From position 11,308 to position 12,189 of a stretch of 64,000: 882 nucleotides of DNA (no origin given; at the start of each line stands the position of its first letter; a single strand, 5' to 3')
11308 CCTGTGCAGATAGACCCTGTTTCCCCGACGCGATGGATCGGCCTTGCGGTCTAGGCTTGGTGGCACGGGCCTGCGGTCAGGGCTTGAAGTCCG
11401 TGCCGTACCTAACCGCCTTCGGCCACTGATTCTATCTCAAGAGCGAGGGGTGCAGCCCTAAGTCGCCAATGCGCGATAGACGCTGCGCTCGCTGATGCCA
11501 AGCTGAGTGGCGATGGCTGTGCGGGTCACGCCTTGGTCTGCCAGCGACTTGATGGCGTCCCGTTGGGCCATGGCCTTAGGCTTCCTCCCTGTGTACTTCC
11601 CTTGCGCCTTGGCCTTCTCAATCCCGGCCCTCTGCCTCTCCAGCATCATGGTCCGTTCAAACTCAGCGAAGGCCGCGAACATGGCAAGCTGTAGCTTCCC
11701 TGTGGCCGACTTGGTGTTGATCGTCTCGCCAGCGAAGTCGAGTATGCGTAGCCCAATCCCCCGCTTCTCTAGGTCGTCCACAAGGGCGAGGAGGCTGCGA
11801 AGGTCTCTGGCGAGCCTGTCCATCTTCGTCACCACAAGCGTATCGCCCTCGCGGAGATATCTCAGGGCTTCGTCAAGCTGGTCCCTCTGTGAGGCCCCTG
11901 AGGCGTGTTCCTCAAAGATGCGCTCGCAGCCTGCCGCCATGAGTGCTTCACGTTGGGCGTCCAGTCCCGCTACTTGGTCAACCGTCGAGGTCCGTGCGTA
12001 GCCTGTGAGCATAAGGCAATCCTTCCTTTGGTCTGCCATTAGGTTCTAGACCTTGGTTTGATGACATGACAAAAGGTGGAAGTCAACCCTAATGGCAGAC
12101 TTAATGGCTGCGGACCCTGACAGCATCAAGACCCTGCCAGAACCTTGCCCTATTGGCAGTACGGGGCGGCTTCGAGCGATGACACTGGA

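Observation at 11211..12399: Serine recombinase gene enclosed by 49-bp direct repeats, a possible self-excising mini-cassette nested in the island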

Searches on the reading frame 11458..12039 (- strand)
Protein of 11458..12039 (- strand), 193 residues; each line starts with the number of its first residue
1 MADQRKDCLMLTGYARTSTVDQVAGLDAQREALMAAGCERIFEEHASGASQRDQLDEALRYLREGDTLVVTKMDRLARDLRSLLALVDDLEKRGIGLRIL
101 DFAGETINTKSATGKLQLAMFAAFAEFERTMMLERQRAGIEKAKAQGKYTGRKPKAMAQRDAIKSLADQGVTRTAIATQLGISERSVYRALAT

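Call 12: search_protein_families(library=pfam, proteins=[window:11458-12039:-], max_evalue=0.01)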
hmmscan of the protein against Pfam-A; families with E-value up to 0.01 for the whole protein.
window:11458-12039:- (193 aa): 7 families
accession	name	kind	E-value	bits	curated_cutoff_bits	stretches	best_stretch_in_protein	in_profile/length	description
PF00239.26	Resolvase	-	3.4e-40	137.9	23.3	1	13-149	3-145/145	Resolvase, N terminal domain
PF02796.21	HTH_7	-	2.4e-06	28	23.8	1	151-192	1-43/45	Helix-turn-helix domain of resolvase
PF13384.12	HTH_23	-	4.3e-06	26.8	24.6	1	163-191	11-38/50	Homeodomain-like domain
PF13518.12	HTH_28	-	0.00035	21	25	1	163-190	6-32/52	Helix-turn-helix domain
PF13551.12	HTH_29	-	0.0018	18.8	28.1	1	166-191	7-33/64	Winged helix-turn helix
PF08279.18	HTH_11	-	0.0047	17.2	25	0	166-192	9-37/55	HTH domain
PF13542.12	HTH_Tnp_ISL3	-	0.0079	16.1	27.4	0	159-191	17-47/51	Helix-turn-helix domain of transposase family ISL3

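Call 13: find_encoding_contigs(protein=window:11458-12039:-, flank=10000, max_places=10)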
Protein window:11458-12039:- (193 aa): no gene with exactly this product is on record in the collection.

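Call 15: find_encoding_contigs(protein=window:11458-12012:-, flank=10000, max_places=10)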
Protein window:11458-12012:- (184 aa): no gene with exactly this product is on record in the collection.

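Call 16: find_homologous_proteins(query=window:11461-12012:-)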
Query window:11461-12012:- (184 aa): 7587 proteins with E <= 0.001 among 8000 candidates; the best 120 are listed.
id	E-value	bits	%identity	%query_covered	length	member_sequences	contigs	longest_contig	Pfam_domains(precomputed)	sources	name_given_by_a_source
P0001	1.7e-107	374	100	100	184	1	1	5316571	PF00239.27,PF13384.13,PF02796.22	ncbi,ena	-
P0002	2.6e-91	322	86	99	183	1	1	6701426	PF00239.27,PF13384.13,PF02796.22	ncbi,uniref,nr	ncbi:recombinase family protein [Mesorhizobium sp. PAMC28654]|uniref:recombinase family protein n=1 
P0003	2.8e-90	318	85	99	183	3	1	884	PF00239.27,PF13384.13,PF02796.22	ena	-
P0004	1.3e-89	316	85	99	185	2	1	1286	PF00239.27,PF13384.13,PF02796.22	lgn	-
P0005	1.3e-89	316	83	99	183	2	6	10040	PF00239.27,PF13384.13,PF02796.22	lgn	-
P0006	2.7e-89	315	85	99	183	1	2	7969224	PF00239.27,PF13384.13,PF02796.22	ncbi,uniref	ncbi:recombinase family protein [Mesorhizobium kowhaii]|uniref:recombinase family protein n=1 Tax=Me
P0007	1.0e-87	310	83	99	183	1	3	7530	PF00239.27,PF13384.13,PF02796.22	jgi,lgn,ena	-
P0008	1.9e-85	303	81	99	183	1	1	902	PF00239.27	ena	-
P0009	3.3e-85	302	81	99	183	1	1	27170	PF00239.27,PF02796.22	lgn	-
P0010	7.1e-85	301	81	99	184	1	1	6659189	PF00239.27,PF02796.22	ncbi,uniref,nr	ncbi:recombinase family protein [Mesorhizobium sp. AR07]|uniref:recombinase family protein n=1 Tax=M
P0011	1.2e-83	297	79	99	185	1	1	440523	PF00239.27,PF02796.22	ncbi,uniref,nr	ncbi:recombinase family protein [Mesorhizobium sp. Mes31]|uniref:recombinase family protein n=1 Tax=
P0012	3.4e-82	292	78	99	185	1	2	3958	PF00239.27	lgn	-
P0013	1.1e-81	290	78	99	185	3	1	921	PF00239.27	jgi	jgi:DNA invertase Pin-like site-specific DNA recombinase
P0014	1.2e-81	290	78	99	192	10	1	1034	PF00239.27,PF02796.22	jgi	jgi:DNA invertase Pin-like site-specific DNA recombinase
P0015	3.7e-80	286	74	99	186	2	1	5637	PF00239.27,PF13384.13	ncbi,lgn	-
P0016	5.1e-80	285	76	100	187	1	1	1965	PF00239.27,PF13384.13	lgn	-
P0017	2.0e-79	283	76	100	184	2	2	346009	PF00239.27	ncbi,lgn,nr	ncbi:MAG: recombinase family protein [Mesorhizobium sp.]|nr:recombinase family protein [Mesorhizobiu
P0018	4.5e-79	282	75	98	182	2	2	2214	PF00239.27,PF13384.13,PF02796.22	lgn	-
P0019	9.5e-78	278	75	99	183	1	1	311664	PF00239.27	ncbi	-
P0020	1.4e-77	277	75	99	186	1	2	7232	PF00239.27,PF02796.22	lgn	-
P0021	1.3e-76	274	73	99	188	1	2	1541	PF00239.27,PF13384.13,PF13518.13,PF02796.22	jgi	jgi:DNA invertase Pin-like site-specific DNA recombinase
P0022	1.3e-76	274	73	99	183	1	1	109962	PF00239.27,PF02796.22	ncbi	-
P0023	1.4e-76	274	75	99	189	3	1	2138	PF00239.27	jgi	-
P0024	9.6e-69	248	65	99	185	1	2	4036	PF00239.27,PF13384.13,PF02796.22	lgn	-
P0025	2.4e-68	247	69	100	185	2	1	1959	PF00239.27,PF02796.22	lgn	-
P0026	7.9e-68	245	67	99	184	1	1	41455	PF00239.27,PF13384.13,PF02796.22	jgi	jgi:DNA invertase Pin-like site-specific DNA recombinase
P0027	1.3e-67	245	66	100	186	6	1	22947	PF00239.27,PF13384.13,PF02796.22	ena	-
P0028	1.4e-67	245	68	99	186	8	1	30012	PF00239.27,PF13384.13,PF02796.22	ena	-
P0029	3.2e-67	244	65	100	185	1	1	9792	PF00239.27,PF02796.22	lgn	-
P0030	7.4e-66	239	65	99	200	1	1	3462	PF00239.27,PF13384.13,PF02796.22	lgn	-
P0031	1.1e-65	239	66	99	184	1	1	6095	PF00239.27,PF13384.13,PF02796.22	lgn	-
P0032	2.6e-65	237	66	99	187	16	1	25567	PF00239.27,PF13384.13,PF02796.22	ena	-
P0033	4.5e-65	237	66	97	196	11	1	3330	PF00239.27,PF13384.13,PF02796.22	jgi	jgi:DNA invertase Pin-like site-specific DNA recombinase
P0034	6.3e-65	236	64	99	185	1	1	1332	PF00239.27,PF02796.22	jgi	-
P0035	6.4e-65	236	64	99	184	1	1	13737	PF00239.27,PF02796.22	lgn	-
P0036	9.8e-65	235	66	99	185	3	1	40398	PF00239.27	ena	-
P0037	6.9e-64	233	62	99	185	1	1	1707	PF00239.27,PF13384.13,PF02796.22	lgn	-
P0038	1.0e-63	232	62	99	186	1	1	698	PF00239.27,PF13384.13,PF02796.22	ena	-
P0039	1.1e-63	232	64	99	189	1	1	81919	PF00239.27,PF13384.13,PF02796.22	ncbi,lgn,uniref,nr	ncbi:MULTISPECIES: recombinase family protein [unclassified Mesorhizobium]|uniref:recombinase family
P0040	3.5e-63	230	62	100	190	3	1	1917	PF00239.27,PF13384.13,PF02796.22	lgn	-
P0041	3.8e-63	230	63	99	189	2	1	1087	PF00239.27,PF13384.13,PF02796.22,PF08281.19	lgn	-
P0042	4.1e-63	230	63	98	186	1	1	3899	PF00239.27,PF13384.13,PF02796.22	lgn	-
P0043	4.2e-63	230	63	100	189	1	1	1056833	PF00239.27,PF13384.13,PF02796.22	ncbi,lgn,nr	ncbi:MAG: recombinase family protein [Mesorhizobium sp.]|nr:MAG: recombinase family protein [Mesorhi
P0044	5.4e-63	230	64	99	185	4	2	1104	PF00239.27,PF13384.13,PF02796.22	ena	-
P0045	1.9e-62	228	63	98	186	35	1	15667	PF00239.27,PF02796.22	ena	-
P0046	3.4e-62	227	63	99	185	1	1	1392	PF00239.27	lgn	-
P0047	3.9e-62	227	62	100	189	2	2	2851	PF00239.27,PF13384.13,PF02796.22,PF08281.19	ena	-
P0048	7.3e-62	226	62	99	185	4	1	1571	PF00239.27,PF02796.22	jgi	-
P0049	8.1e-62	226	63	99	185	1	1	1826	PF00239.27,PF13384.13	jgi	jgi:DNA invertase Pin-like site-specific DNA recombinase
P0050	1.2e-61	225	61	99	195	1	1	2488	PF00239.27,PF13384.13,PF02796.22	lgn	-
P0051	1.3e-61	225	63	100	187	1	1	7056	PF00239.27,PF02796.22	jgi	jgi:DNA invertase Pin-like site-specific DNA recombinase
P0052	2.6e-61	224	62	99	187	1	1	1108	PF00239.27,PF02796.22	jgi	jgi:DNA invertase Pin-like site-specific DNA recombinase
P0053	2.6e-61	224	61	99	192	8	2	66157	PF00239.27,PF13384.13,PF02796.22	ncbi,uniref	ncbi:recombinase family protein [Mesorhizobium sp. M0808]|uniref:recombinase family protein n=1 Tax=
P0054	4.0e-61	224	62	98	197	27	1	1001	PF00239.27,PF02796.22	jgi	jgi:DNA invertase Pin-like site-specific DNA recombinase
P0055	4.2e-61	224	62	99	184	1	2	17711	PF00239.27,PF13384.13,PF13551.13,PF02796.22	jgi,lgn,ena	-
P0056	4.7e-61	223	64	99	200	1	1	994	PF00239.27,PF02796.22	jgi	jgi:DNA invertase Pin-like site-specific DNA recombinase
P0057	5.1e-61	223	63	99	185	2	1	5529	PF00239.27,PF13384.13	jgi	jgi:DNA invertase Pin-like site-specific DNA recombinase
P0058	5.9e-61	223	63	99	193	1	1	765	PF00239.27,PF02796.22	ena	-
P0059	6.0e-61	223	65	95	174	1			PF00239.27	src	-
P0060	6.8e-61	223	61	99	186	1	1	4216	PF00239.27,PF13384.13,PF02796.22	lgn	-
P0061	1.1e-60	222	62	99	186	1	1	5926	PF00239.27,PF02796.22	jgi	jgi:DNA invertase Pin-like site-specific DNA recombinase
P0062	1.1e-60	222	62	99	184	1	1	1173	PF00239.27,PF13384.13,PF02796.22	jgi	-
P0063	1.2e-60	222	61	98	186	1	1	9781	PF00239.27,PF02796.22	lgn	-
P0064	4.7e-60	220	61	100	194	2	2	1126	PF00239.27,PF13384.13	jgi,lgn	jgi:DNA invertase Pin-like site-specific DNA recombinase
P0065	6.3e-60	220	61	99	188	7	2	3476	PF00239.27,PF02796.22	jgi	jgi:DNA invertase Pin-like site-specific DNA recombinase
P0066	6.4e-60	220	62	99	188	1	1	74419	PF00239.27,PF13384.13,PF02796.22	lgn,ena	-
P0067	6.4e-60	220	62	98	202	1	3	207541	PF00239.27,PF13384.13,PF13551.13,PF19610.6,PF02796.22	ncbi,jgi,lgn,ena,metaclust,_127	metaclust:\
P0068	9.0e-60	219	60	99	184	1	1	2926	PF00239.27,PF02796.22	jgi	jgi:DNA invertase Pin-like site-specific DNA recombinase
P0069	1.3e-59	219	62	100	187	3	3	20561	PF00239.27,PF13384.13,PF02796.22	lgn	-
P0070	1.8e-59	218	61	98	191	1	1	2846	PF00239.27,PF02796.22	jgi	jgi:DNA invertase Pin-like site-specific DNA recombinase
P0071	2.0e-59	218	62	99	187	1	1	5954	PF00239.27,PF13384.13,PF02796.22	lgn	-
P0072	2.5e-59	218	61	98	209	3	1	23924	PF00239.27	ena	-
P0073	3.4e-59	217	61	99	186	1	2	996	PF00239.27,PF02796.22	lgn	-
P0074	4.6e-59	217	60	99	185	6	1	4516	PF00239.27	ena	-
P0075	5.0e-59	217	59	99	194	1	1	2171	PF00239.27,PF13384.13,PF13551.13,PF02796.22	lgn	-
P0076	5.9e-59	217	62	99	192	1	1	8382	PF00239.27,PF13384.13,PF02796.22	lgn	-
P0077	1.1e-58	216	59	100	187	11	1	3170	PF00239.27,PF02796.22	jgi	jgi:DNA invertase Pin-like site-specific DNA recombinase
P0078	1.3e-58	216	60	99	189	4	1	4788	PF00239.27,PF13384.13,PF02796.22,PF08281.19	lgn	-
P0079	1.9e-58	215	61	96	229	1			PF00239.27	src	-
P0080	2.0e-58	215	62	99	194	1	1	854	PF00239.27,PF02796.22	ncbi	-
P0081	2.0e-58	215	59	100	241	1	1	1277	PF00239.27,PF13384.13,PF02796.22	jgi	jgi:DNA invertase Pin-like site-specific DNA recombinase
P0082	2.3e-58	215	62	99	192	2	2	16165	PF00239.27,PF13384.13,PF02796.22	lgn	-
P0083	2.4e-58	215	57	99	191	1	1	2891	PF00239.27,PF02796.22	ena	-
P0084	2.6e-58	215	60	99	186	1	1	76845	PF00239.27,PF13384.13,PF02796.22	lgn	-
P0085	3.0e-58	214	59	99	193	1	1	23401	PF00239.27,PF13384.13,PF02796.22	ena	-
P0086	4.6e-58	214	60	100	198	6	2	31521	PF00239.27,PF02796.22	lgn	-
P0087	5.8e-58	213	61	98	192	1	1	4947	PF00239.27,PF13384.13,PF02796.22,PF09339.17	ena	-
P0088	6.5e-58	213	59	100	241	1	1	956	PF00239.27,PF13384.13,PF02796.22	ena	-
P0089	7.3e-58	213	60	99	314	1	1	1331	PF00239.27,PF02796.22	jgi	jgi:DNA invertase Pin-like site-specific DNA recombinase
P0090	7.5e-58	213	57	99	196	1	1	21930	PF00239.27,PF02796.22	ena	-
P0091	7.8e-58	213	62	99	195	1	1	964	PF00239.27,PF13384.13,PF02796.22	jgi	jgi:DNA invertase Pin-like site-specific DNA recombinase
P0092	7.9e-58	213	60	98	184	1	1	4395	PF00239.27,PF13384.13,PF02796.22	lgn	-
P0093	8.3e-58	213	60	99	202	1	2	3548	PF00239.27,PF02796.22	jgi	-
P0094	9.1e-58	213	60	99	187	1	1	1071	PF00239.27,PF13384.13,PF02796.22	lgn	-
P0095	1.0e-57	213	58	99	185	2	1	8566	PF00239.27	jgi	jgi:DNA invertase Pin-like site-specific DNA recombinase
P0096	1.0e-57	213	57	99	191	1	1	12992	PF00239.27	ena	-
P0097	1.0e-57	213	58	99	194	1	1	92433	PF00239.27,PF13384.13,PF19610.6,PF02796.22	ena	-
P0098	1.1e-57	213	61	99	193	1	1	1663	PF00239.27,PF02796.22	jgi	jgi:DNA invertase Pin-like site-specific DNA recombinase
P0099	1.1e-57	213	60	99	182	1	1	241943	PF00239.27,PF13384.13,PF02796.22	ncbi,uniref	ncbi:recombinase family protein [Thioclava sp. 15-R06ZXC-3]|uniref:Recombinase family protein n=1 Ta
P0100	1.4e-57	212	57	99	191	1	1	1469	PF00239.27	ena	-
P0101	1.6e-57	212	58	100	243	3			PF00239.27,PF02796.22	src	-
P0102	1.7e-57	212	59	98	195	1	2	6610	PF00239.27,PF13384.13,PF13551.13,PF02796.22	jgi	jgi:DNA invertase Pin-like site-specific DNA recombinase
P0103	1.7e-57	212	57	99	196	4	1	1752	PF00239.27,PF02796.22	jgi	jgi:DNA invertase Pin-like site-specific DNA recombinase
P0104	1.8e-57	212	61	99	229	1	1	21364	PF00239.27,PF02796.22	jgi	jgi:DNA invertase Pin-like site-specific DNA recombinase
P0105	1.8e-57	212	59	100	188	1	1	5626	PF00239.27,PF13384.13,PF02796.22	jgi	-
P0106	2.0e-57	212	58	100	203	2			PF00239.27,PF13384.13,PF02796.22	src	-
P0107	2.1e-57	212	60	99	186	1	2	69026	PF00239.27,PF02796.22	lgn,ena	-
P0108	2.3e-57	211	56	98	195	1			PF00239.27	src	-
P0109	2.7e-57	211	58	99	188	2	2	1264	PF00239.27,PF02796.22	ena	-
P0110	2.7e-57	211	58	99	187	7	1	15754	PF00239.27,PF13384.13,PF02796.22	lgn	-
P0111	2.8e-57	211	54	99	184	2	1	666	PF00239.27,PF13384.13,PF02796.22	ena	-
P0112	3.1e-57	211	58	99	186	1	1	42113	PF00239.27,PF02796.22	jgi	jgi:DNA invertase Pin-like site-specific DNA recombinase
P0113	3.3e-57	211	61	99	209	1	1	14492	PF00239.27,PF13384.13,PF02796.22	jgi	jgi:DNA invertase Pin-like site-specific DNA recombinase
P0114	3.3e-57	211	61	100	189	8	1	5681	PF00239.27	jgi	jgi:DNA invertase Pin-like site-specific DNA recombinase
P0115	3.5e-57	211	59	99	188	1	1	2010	PF00239.27,PF02796.22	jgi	jgi:DNA invertase Pin-like site-specific DNA recombinase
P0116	3.5e-57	211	59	99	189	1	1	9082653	PF00239.27,PF02796.22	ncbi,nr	ncbi:Site-specific DNA recombinase [Rhizobiales bacterium GAS113]|nr:Site-specific DNA recombinase [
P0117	3.6e-57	211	59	99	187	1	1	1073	PF00239.27,PF13384.13,PF13518.13,PF02796.22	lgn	-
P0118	4.0e-57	211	59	99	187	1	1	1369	PF00239.27,PF13384.13,PF02796.22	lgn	-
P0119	4.1e-57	211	58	100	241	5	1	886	PF00239.27,PF13384.13,PF02796.22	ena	-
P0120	4.2e-57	211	61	99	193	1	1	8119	PF00239.27,PF02796.22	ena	-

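Call 17: find_encoding_contigs(protein=P0001, flank=10000, max_places=5)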
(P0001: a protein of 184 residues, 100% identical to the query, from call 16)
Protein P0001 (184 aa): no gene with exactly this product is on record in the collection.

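Call 18: find_encoding_contigs(protein=P0002, flank=10000, max_places=5)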
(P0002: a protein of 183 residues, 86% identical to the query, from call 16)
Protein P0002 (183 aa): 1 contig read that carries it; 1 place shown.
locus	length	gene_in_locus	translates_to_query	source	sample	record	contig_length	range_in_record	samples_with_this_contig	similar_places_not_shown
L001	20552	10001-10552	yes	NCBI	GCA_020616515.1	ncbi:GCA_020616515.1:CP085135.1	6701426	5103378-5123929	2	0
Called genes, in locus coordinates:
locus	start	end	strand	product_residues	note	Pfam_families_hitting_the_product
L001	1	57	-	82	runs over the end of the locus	PF20477:DUF6719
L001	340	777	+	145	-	-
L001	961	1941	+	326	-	-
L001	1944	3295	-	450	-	PF01527:HTH_Tnp_1, PF13384:HTH_23, PF13518:HTH_28, PF13551:HTH_29, PF13565:HTH_32, PF00665:rve, PF13683:rve_3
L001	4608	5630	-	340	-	PF20720:nSTAND3 (weak)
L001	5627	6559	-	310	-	PF08843:AbiEii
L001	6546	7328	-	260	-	PF17194:AbiEi_3_N, PF11459:AbiEi_3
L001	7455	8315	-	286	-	PF13361:UvrD_C, PF13538:UvrD_C_2 (faint)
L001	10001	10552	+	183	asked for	PF00239:Resolvase, PF02796:HTH_7 (weak), PF13384:HTH_23 (weak)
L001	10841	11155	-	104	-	-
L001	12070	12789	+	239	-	-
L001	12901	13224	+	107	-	-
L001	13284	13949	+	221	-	PF01625:PMSR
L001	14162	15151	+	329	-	PF02608:Bmp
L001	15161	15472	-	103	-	-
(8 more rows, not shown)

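Call 19: find_encoding_contigs(protein=P0006, flank=10000, max_places=5)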
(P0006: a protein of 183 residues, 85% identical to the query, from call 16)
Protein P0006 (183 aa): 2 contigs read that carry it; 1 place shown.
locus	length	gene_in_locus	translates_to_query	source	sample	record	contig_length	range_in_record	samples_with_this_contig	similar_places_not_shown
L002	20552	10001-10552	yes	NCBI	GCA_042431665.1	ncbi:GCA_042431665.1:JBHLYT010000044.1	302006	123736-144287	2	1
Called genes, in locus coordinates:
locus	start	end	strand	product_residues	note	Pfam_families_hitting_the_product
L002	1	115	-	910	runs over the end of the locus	PF02702:KdpD, PF00582:Usp, PF13493:DUF4118, PF13492:GAF_3, PF13185:GAF_2 (weak), PF00512:HisKA, PF02518:HATPase_c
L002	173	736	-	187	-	PF02669:KdpC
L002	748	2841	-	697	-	PF00122:E1-E2_ATPase, PF00702:Hydrolase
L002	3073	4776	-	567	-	PF03814:KdpA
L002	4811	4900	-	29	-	PF09604:Potass_KdpF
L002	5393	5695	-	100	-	PF06169:DUF982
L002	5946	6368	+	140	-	-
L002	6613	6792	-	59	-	-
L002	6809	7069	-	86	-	-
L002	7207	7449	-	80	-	-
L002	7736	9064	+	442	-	PF20172:DUF6538, PF00589:Phage_integrase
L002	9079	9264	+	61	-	-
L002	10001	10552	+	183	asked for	PF00239:Resolvase, PF02796:HTH_7 (weak), PF13384:HTH_23 (weak)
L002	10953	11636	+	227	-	PF14163:SieB (weak)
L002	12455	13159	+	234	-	-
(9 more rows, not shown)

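Call 22: find_related_loci(query=window:11461-12012:-, collection=genome_contigs, flank=8000)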
Query window:11461-12012:- (184 aa) in genome_contigs; peptide patterns used: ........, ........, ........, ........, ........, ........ (x = any residue, [..] = any of these).
599 stretches matched a pattern (row limit reached: there are more); 236 encode a relative of the query (tblastn E <= 1e-3); the best 80 are kept; 80 distinct loci.
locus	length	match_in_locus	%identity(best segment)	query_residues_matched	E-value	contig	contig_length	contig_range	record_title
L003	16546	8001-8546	85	1-182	3e-100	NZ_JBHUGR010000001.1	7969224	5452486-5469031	Mesorhizobium kowhaii strain ICMP 19512 contig_1, whole genome shotgun sequence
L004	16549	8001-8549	81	1-183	3e-94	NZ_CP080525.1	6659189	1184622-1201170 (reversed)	Mesorhizobium sp. AR07 chromosome, complete genome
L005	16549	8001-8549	79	1-183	2e-93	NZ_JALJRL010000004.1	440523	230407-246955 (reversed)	Mesorhizobium sp. Mes31 NODE_4_length_440523_cov_17.7404440523, whole genome shotgun sequence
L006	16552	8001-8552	76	1-184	2e-88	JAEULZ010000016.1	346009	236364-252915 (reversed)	MAG: Mesorhizobium sp. isolate new MAG-134 k141_4461109, whole genome shotgun sequence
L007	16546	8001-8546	55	1-182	1e-59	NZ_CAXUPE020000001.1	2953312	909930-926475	Mesorhizobium sp. LjNodule214 LJN214c1, whole genome shotgun sequence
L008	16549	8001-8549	55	1-183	2e-58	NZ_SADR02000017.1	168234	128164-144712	Mesorhizobium sp. M00.F.Ca.ET.216.01.1.1 NODE_17_length_168234_cov_31.1465, whole genome shotgun sequence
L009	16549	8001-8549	57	1-183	3e-53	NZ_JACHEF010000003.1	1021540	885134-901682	Mesorhizobium sangaii strain DSM 100039 Ga0415300_03, whole genome shotgun sequence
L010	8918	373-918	55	1-182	5e-52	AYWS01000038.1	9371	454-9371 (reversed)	Mesorhizobium sp. LNHC220B00 scaffold0038, whole genome shotgun sequence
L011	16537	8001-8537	48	1-183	4e-43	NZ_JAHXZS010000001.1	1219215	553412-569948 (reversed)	Aquisediminimonas sediminicola strain CH68-4 NODE_1_length_1219215_cov_55.874443, whole genome shotgun sequence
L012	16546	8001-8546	44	1-183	3e-38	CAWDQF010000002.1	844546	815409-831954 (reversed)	MAG: uncultured Verrucomicrobiae bacterium isolate MFD03346.bin.1.148 genome assembly, contig: contig_19968, whole genom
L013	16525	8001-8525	41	2-180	4e-31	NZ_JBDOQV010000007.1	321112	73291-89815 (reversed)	Roseovarius sp. CAU 1744 contig7, whole genome shotgun sequence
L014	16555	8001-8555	40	2-184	4e-31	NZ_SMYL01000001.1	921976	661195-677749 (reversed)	Sapientia aquatica strain SA-152 NODE_1_length_921976_cov_51.061329, whole genome shotgun sequence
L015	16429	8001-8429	46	2-149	1e-30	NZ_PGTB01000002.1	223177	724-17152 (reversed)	Pseudooceanicola lipolyticus strain 157 157_2_223177_cov_105.422, whole genome shotgun sequence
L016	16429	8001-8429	46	2-149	1e-30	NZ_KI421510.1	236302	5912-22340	Sedimentitalea nanhaiensis DSM 24252 Leina_neu_scaffold_2512211955.7, whole genome shotgun sequence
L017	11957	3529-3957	46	2-149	1e-30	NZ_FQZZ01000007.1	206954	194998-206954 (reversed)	Lutimaribacter pacificus strain DSM 29620, whole genome shotgun sequence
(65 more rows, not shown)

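Call 33: find_encoding_contigs(protein=P0005, flank=8000, max_places=6)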
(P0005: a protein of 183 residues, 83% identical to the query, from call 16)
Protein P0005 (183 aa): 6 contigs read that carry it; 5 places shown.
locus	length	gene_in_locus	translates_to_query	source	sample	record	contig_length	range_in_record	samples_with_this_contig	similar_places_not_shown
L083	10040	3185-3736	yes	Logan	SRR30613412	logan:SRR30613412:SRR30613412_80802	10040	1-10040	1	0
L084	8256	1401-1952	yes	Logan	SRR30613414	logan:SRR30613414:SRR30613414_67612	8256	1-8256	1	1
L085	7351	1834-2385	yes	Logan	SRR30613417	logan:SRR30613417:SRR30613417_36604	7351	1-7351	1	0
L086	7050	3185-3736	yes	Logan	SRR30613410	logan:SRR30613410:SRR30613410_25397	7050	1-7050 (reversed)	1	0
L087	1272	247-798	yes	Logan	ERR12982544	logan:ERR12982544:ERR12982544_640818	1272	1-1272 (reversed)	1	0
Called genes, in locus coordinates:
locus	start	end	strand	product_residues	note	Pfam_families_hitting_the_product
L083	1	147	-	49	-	?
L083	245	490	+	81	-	-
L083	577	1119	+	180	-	-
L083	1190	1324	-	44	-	-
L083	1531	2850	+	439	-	PF20172:DUF6538, PF00589:Phage_integrase (weak)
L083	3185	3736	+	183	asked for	PF00239:Resolvase, PF02796:HTH_7 (weak), PF13384:HTH_23 (weak)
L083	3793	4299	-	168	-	-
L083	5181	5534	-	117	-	-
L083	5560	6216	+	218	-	-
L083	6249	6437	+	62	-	-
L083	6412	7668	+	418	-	-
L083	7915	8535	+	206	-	PF17278:DUF5343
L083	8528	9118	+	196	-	PF18731:HEPN_Swt1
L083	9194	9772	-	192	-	-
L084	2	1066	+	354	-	?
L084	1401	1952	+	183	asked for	PF00239:Resolvase, PF02796:HTH_7 (weak), PF13384:HTH_23 (weak)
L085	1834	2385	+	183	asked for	PF00239:Resolvase, PF02796:HTH_7 (weak), PF13384:HTH_23 (weak)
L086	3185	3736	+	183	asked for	PF00239:Resolvase, PF02796:HTH_7 (weak), PF13384:HTH_23 (weak)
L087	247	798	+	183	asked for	PF00239:Resolvase, PF02796:HTH_7 (weak), PF13384:HTH_23 (weak)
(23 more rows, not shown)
